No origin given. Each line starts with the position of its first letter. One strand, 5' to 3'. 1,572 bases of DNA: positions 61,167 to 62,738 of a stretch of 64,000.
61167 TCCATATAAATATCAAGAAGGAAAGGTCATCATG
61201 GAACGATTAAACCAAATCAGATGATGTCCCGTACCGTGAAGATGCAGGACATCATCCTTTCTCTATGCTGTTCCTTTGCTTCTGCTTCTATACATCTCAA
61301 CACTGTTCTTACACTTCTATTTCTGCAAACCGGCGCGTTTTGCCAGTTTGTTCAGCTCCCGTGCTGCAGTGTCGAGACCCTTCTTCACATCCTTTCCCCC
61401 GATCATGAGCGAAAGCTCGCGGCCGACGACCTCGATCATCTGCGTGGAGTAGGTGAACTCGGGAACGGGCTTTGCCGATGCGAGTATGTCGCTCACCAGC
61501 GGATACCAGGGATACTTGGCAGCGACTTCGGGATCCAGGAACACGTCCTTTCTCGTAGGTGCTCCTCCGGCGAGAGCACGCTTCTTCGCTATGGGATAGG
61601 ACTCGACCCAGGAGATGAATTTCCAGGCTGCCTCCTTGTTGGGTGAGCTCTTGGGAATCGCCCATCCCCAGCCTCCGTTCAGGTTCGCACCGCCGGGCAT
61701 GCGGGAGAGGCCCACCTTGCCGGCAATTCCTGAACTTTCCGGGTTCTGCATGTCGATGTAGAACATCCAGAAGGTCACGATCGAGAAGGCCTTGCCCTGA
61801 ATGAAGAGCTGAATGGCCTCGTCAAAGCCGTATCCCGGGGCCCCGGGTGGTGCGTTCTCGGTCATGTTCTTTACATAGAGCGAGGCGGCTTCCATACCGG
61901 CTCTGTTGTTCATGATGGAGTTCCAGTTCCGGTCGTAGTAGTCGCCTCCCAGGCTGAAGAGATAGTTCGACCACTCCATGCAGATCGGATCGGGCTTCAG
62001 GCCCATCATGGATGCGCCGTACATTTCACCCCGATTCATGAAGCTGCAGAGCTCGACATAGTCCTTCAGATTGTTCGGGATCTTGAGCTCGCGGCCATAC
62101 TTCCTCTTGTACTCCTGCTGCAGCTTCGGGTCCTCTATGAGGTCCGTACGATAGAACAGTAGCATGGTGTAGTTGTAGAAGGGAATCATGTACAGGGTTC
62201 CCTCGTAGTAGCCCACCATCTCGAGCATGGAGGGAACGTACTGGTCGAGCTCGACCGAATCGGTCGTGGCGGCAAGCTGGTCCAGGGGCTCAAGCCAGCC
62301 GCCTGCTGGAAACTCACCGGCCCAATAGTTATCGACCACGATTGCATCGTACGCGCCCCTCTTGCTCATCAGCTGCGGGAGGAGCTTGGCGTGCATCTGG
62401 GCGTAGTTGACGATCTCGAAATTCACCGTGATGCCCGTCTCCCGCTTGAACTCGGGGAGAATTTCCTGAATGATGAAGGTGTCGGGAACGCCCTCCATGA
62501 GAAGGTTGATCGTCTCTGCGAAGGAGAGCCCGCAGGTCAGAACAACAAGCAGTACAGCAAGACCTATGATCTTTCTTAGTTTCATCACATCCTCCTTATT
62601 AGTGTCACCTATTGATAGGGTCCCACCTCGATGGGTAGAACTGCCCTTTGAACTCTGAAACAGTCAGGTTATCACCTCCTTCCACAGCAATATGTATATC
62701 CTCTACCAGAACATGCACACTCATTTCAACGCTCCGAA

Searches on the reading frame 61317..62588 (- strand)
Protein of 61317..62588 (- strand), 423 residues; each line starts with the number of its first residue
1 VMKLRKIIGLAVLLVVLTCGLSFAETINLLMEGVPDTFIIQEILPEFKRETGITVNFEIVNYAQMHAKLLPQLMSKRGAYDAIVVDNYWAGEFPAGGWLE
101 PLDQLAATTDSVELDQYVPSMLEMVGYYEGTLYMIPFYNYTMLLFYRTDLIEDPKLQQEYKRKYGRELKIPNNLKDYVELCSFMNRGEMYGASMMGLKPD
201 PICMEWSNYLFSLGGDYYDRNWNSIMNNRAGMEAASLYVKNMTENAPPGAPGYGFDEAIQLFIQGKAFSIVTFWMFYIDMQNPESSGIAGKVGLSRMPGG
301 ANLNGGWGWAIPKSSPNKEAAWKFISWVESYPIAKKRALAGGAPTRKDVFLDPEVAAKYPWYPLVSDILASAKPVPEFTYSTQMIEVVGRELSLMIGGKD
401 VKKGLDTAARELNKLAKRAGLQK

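Call 10: search_protein_families(library=ncbifam, proteins=[window:61317-62588:-])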
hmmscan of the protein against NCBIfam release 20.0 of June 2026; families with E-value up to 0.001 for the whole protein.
window:61317-62588:- (423 aa): 1 family
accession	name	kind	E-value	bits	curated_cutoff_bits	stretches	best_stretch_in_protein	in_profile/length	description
NF007048.0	PRK09501.1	equivalog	0.00013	21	582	0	37-124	36-117/348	spermidine/putrescine ABC transporter substrate-binding protein PotD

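Call 40: search_protein_families(library=pfam, proteins=[window:61317-62588:-])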
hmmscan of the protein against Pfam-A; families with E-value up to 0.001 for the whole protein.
window:61317-62588:- (423 aa): 2 families
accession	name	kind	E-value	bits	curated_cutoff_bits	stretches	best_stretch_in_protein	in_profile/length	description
PF01547.30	SBP_bac_1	-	6.2e-39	135.2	26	1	40-330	10-302/307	Bacterial extracellular solute-binding protein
PF13416.11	SBP_bac_8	-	6.6e-27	95.4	27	1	46-357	5-273/279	Bacterial extracellular solute-binding protein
